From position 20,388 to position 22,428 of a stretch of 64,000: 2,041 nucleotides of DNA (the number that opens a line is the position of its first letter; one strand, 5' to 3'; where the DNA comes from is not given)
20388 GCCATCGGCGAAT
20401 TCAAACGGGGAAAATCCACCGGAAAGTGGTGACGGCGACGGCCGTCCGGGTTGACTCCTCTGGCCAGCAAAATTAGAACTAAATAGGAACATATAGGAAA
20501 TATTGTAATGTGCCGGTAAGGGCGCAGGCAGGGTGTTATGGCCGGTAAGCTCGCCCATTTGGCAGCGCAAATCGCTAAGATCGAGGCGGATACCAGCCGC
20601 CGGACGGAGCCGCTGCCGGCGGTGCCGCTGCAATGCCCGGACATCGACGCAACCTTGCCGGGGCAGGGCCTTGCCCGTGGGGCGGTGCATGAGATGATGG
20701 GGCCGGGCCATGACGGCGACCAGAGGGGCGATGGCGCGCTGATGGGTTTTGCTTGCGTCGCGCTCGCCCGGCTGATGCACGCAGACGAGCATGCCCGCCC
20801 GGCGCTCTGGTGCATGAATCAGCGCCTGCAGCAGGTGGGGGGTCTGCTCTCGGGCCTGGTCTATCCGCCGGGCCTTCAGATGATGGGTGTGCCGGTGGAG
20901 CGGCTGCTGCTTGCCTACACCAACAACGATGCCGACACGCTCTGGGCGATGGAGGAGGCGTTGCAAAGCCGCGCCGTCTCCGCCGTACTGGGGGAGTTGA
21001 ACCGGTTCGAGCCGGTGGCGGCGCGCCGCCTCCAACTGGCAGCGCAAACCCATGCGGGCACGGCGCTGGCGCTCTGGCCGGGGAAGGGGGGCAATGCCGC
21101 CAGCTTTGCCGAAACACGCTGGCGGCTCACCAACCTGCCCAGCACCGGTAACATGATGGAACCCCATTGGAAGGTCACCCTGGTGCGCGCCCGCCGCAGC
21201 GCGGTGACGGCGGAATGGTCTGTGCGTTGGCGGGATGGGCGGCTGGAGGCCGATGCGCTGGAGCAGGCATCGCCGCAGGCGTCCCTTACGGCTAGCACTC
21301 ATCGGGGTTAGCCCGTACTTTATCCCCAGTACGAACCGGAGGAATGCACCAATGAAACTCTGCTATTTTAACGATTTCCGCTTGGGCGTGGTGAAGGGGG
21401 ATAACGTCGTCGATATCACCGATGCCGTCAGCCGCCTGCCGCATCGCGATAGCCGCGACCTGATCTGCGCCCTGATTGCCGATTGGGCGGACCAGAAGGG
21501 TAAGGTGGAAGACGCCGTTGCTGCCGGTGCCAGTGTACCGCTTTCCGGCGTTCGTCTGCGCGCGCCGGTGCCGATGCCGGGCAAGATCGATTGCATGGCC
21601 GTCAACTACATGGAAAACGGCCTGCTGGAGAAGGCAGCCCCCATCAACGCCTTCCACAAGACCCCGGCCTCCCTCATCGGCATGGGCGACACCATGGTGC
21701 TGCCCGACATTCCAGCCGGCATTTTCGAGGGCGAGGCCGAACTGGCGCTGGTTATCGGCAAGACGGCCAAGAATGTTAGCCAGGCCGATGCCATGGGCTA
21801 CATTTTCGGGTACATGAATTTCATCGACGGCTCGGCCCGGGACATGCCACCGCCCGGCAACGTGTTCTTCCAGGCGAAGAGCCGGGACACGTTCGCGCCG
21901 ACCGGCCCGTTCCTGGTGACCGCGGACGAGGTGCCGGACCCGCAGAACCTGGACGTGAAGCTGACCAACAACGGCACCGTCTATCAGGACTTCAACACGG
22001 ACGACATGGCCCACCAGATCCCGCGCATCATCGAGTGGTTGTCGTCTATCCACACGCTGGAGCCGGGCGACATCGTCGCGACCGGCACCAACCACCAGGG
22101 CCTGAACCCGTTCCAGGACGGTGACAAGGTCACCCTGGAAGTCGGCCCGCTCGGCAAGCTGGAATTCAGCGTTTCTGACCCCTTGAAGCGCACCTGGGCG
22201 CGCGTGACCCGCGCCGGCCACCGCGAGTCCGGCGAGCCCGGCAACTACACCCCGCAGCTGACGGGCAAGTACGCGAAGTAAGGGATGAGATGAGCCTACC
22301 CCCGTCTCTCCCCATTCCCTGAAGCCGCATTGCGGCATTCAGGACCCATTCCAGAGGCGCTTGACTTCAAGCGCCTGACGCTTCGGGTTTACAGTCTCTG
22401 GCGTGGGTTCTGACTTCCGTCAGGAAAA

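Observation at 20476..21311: Orphan imuA-like gene under a GAAC-N7-GAAC SOS box, without imuB/dnaE2 downstream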

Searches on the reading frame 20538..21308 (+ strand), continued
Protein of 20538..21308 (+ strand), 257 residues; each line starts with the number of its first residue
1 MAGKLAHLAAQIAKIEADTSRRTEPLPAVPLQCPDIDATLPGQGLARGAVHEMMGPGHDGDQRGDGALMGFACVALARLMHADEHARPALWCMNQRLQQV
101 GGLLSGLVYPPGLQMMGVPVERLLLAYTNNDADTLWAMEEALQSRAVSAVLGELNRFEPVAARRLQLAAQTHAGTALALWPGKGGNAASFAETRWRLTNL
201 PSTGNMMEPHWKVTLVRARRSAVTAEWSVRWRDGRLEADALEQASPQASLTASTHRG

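Call 46: fold_search(model_id=the predicted structure, library=pdb)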
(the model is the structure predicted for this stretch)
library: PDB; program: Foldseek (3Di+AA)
matches with E <= 10: 1383; with E <= 0.001: 164
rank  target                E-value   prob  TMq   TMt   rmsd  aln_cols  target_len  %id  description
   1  9uoo                  7.7e-14  1.00  0.61  0.51   6.9       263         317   16  Klebsiella pneumoniae RecA (released 2026-02-18)
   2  1g19                  1.3e-13  1.00  0.62  0.52   7.0       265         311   18  STRUCTURE OF RECA PROTEIN (released 2000-12-11)
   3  1u98                  3.1e-13  1.00  0.58  0.49   7.3       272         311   15  Crystal Structure of E. coli RecA in a Compressed Helical Filament Form3 (released 2004-09-21)
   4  2zri                  4.7e-13  1.00  0.61  0.50   6.4       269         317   16  MsRecA Q196A ADP form IV (released 2008-12-09)
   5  4twz                  5.3e-13  1.00  0.59  0.47   6.8       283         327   14  Crystal Structure Analysis of E Coli. RecA Protein (released 2015-07-08)
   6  7jy6_A                5.3e-13  1.00  0.60  0.48   7.0       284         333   15  Analysis of a strand exchange reaction with a mini filament of 9-RecA, oligo(dT)27 primary ssDNA, non-homologous 120 b (released 2020-11-04)
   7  1mo3                  5.6e-13  1.00  0.61  0.51   7.0       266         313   18  RECA-ADP COMPLEX (released 2003-02-18)
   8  2zrh                  7.6e-13  1.00  0.61  0.51   5.9       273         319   16  MsRecA Q196A form IV (released 2008-12-09)
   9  1ubc                  8.6e-13  1.00  0.60  0.52   6.8       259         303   17  Structure of Reca Protein (released 2003-07-22)
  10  1rea                  8.6e-13  1.00  0.59  0.50   7.3       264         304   16  STRUCTURE OF THE RECA PROTEIN-ADP COMPLEX (released 1993-10-31)
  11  4ptl                  9.1e-13  1.00  0.61  0.51   7.2       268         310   17  Mycobacterium tuberculosis RecA glycerol bound low temperature structure IIC-GM (released 2015-03-18)
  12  2zrd                  9.7e-13  1.00  0.62  0.51   6.2       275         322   16  MsRecA Q196N ADP form IV (released 2008-12-09)
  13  5jrj                  9.7e-13  1.00  0.58  0.50   7.6       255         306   16  Crystal Structure of Herbaspirillum seropedicae RecA (released 2016-08-03)
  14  1u99                  1.0e-12  1.00  0.59  0.51   6.5       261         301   16  Crystal Structures of E. coli RecA in a Compressed Helical Filament Form 4 (released 2004-09-21)
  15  2zrf                  1.0e-12  1.00  0.59  0.50   6.9       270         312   17  MsRecA Q196N dATP form IV (released 2008-12-09)
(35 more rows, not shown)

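Call 54: find_related_loci(query=A1, collection=metagenome_contigs, flank=10000)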
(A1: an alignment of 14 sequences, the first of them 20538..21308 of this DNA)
Query A1 (257 aa) in metagenome_contigs; peptide patterns used: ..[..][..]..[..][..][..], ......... (x = any residue, [..] = any of these).
600 stretches matched a pattern (row limit reached: there are more); 382 encode a relative of the query (tblastn E <= 1e-3); the best 80 are kept; 80 distinct loci.
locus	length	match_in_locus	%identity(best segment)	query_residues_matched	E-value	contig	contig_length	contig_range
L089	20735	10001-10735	38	4-233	4e-33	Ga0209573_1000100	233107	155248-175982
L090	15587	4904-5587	39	5-233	1e-30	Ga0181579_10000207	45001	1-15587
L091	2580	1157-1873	35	5-234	1e-30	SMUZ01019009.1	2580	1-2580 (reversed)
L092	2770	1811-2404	39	27-233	9e-30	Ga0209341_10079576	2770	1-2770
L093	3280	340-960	38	5-234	3e-29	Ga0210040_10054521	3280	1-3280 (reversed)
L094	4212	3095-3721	38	30-237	6e-29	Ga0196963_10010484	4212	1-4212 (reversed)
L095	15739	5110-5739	38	4-233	3e-28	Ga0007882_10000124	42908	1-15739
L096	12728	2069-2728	35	6-239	3e-28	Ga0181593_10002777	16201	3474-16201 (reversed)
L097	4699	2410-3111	34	4-246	3e-28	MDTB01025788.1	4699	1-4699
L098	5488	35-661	35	31-246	7e-28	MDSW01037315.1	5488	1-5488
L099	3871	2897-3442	40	22-222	1e-27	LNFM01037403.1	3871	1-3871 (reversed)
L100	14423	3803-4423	37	5-234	1e-27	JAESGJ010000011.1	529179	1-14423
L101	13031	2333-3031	38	2-255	6e-27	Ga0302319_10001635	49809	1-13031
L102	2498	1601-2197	38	33-239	3e-27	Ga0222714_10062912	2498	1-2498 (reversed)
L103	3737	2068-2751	33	2-234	1e-26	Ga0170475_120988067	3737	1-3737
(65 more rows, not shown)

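Call 58: search_solved_structures(query=A2, max_evalue=1)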
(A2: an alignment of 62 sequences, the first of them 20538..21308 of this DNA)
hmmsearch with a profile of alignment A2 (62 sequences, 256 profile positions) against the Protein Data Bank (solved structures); distinct sequences matched with E-value up to 1: 25.
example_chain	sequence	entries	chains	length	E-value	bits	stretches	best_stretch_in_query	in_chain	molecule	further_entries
3cmu_A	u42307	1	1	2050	4.3e-19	72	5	8-150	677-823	Protein recA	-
3cmt_A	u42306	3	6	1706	3.1e-16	62.6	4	8-150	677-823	Protein recA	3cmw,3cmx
3cmv_A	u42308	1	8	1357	3.9e-13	52.4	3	8-150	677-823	Protein recA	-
1xp8_A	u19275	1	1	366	8.4e-07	31.7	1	23-149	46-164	RecA protein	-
4oqf_A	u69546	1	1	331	0.00012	24.6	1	7-145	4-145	Protein RecA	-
1g18_A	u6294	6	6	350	0.00014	24.4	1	7-145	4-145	RECA PROTEIN | RecA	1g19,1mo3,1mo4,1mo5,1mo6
4po1_A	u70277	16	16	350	0.00014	24.4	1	7-145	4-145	Protein RecA | Protein RecA, 1st part, 2nd part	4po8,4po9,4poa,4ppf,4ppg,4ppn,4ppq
3hr8_A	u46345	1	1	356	0.00052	22.5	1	21-144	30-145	Protein recA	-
1ofu_X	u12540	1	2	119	0.0019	20.7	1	105-172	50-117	HYPOTHETICAL PROTEIN PA3008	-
2zrc_A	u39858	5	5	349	0.002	20.6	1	27-143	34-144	Protein recA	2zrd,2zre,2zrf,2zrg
2zr0_A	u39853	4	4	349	0.0022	20.5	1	27-143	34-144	Protein recA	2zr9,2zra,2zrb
1ubc_A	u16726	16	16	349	0.0022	20.5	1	27-143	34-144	RecA | Protein recA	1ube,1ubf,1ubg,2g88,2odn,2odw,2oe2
2zrh_A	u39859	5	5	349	0.0027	20.2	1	27-143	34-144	Protein recA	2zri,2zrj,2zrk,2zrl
1oft_A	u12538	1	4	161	0.0045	19.5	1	105-172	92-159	HYPOTHETICAL PROTEIN PA3008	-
5jrj_A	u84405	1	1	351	0.006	19.1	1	6-151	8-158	Protein RecA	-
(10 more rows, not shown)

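Call 59: search_protein_families(library=ncbifam, alignment_id=A2, max_evalue=0.001)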
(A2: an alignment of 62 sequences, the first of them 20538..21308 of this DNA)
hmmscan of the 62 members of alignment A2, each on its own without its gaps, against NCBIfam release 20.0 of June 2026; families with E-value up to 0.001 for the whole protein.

A. member 1, window:20538-21308:+ (257 aa): 3 families
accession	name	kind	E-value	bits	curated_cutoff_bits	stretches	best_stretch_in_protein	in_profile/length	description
NF033429.2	ImuA_translesion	equivalog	1.1e-18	67.8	150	1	108-199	76-167/181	translesion DNA synthesis-associated protein ImuA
NF007892.0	PRK10595.1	equivalog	3.3e-05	23.7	162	1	113-177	79-141/169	cell division inhibitor SulA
TIGR00623.2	SOS_SulA_coli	exception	0.00013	21.9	150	1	113-179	77-144/168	SOS-induced cell division inhibitor SulA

B. families by the number of members that match (of 62 scanned): 4 families
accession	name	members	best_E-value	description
NF033429.2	ImuA_translesion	62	1.8e-27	translesion DNA synthesis-associated protein ImuA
TIGR00623.2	SOS_SulA_coli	42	2.4e-08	SOS-induced cell division inhibitor SulA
NF007892.0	PRK10595.1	37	4.6e-08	cell division inhibitor SulA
NF041583.1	SOS_SulA_aeru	3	5.9e-06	SOS-induced cell division inhibitor SulA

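Call 63: find_homologous_proteins(query=L026:10642-12060:+, max_evalue=1e-20)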
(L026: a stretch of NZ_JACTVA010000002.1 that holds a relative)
Query L026:10642-12060:+ (473 aa): 1459 proteins with E <= 1e-20 among 8000 candidates; the best 120 are listed.
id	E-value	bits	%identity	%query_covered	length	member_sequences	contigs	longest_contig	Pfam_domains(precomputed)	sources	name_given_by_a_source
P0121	0.0e+0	1038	99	100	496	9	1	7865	-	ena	-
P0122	3.4e-237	806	78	100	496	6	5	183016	-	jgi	jgi:protein ImuB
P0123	2.3e-175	602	62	100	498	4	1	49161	-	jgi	jgi:protein ImuB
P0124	1.4e-172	593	62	99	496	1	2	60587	-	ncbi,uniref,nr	ncbi:Y-family DNA polymerase [Roseomonas marmotae]|uniref:DNA polymerase Y family protein n=1 Tax=Ro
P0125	1.8e-171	590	60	100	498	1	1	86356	PF11799.14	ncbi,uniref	ncbi:Y-family DNA polymerase [Pseudoroseomonas globiformis]|uniref:Y-family DNA polymerase n=1 Tax=T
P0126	1.4e-170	587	61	99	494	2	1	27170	-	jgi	jgi:protein ImuB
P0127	7.0e-170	584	62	99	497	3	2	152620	PF00817.26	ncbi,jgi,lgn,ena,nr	ncbi:MAG TPA: DNA polymerase Y family protein [Roseomonas sp.]|nr:DNA polymerase Y family protein [R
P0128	1.6e-169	583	60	100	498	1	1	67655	-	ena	-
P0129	8.1e-169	581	62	100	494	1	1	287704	-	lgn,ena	-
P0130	3.3e-168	579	60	99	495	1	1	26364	-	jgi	jgi:protein ImuB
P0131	4.2e-168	578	59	100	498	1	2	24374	-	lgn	-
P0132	4.1e-167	575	58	100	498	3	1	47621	-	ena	-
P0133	1.1e-165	570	59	100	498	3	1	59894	PF00817.26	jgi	jgi:protein ImuB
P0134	1.4e-165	570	58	100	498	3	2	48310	-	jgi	jgi:protein ImuB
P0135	9.1e-165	567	58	99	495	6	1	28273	-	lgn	-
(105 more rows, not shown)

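Call 67: find_encoding_contigs(protein=P0014, flank=10000, max_places=3)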
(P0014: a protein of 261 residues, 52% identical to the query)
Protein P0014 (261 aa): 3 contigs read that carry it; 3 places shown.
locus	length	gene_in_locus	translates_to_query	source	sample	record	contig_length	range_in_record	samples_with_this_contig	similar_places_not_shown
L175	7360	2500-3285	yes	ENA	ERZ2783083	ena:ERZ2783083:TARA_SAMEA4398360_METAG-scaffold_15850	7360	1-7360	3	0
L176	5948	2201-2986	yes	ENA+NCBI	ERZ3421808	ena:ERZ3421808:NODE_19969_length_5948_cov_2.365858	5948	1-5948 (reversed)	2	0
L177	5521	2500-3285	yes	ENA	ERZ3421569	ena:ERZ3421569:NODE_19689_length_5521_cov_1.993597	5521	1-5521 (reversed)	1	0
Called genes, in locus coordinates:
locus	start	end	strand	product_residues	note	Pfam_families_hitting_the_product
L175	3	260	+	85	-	?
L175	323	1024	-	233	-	PF01738:DLH, PF12146:Hydrolase_4 (faint)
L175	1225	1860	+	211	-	PF07978:NIPSNAP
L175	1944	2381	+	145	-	PF12895:ANAPC3 (weak), PF00515:TPR_1, PF07719:TPR_2, PF13181:TPR_8, PF13424:TPR_12 (weak), PF13414:TPR_11, PF13432:TPR_16, PF14559:TPR_19, +4 more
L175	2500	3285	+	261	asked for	-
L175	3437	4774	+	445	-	PF10396:TrmE_N, PF12631:MnmE_helical, PF02421:FeoB_N, PF01926:MMR_HSR1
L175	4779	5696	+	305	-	-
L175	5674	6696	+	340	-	PF01134:GIDA, PF21680:GIDA_C_1st, PF13932:SAM_GIDA_C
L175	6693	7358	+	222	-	?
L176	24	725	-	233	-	PF01738:DLH, PF12146:Hydrolase_4 (faint)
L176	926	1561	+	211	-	PF07978:NIPSNAP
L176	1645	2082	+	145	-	PF12895:ANAPC3 (weak), PF00515:TPR_1, PF07719:TPR_2, PF13181:TPR_8, PF13424:TPR_12 (weak), PF13414:TPR_11, PF13432:TPR_16, PF14559:TPR_19, +4 more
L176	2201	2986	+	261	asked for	-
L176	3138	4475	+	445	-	PF10396:TrmE_N, PF12631:MnmE_helical, PF02421:FeoB_N, PF01926:MMR_HSR1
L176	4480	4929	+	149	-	PF01134:GIDA, PF12831:FAD_oxidored (weak)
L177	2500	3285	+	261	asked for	-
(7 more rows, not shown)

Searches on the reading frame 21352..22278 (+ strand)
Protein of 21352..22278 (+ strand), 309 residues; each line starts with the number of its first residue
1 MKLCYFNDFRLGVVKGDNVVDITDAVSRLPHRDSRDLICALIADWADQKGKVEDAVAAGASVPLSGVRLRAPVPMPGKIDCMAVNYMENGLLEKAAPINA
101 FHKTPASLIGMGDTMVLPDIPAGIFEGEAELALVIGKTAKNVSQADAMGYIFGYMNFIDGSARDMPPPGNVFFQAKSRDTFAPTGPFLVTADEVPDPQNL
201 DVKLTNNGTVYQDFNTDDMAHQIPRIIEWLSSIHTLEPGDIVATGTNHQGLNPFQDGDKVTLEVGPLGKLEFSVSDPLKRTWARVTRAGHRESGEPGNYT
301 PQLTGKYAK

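Call 16: search_protein_families(library=pfam, proteins=[window:21352-22278:+], max_evalue=0.001)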
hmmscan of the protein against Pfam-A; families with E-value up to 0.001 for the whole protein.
window:21352-22278:+ (309 aa): 1 family
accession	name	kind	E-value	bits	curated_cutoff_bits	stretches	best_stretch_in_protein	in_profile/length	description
PF01557.24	FAA_hydrolase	-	3.9e-49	167.6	23.9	1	97-274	29-213/214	Fumarylacetoacetate (FAA) hydrolase C-terminal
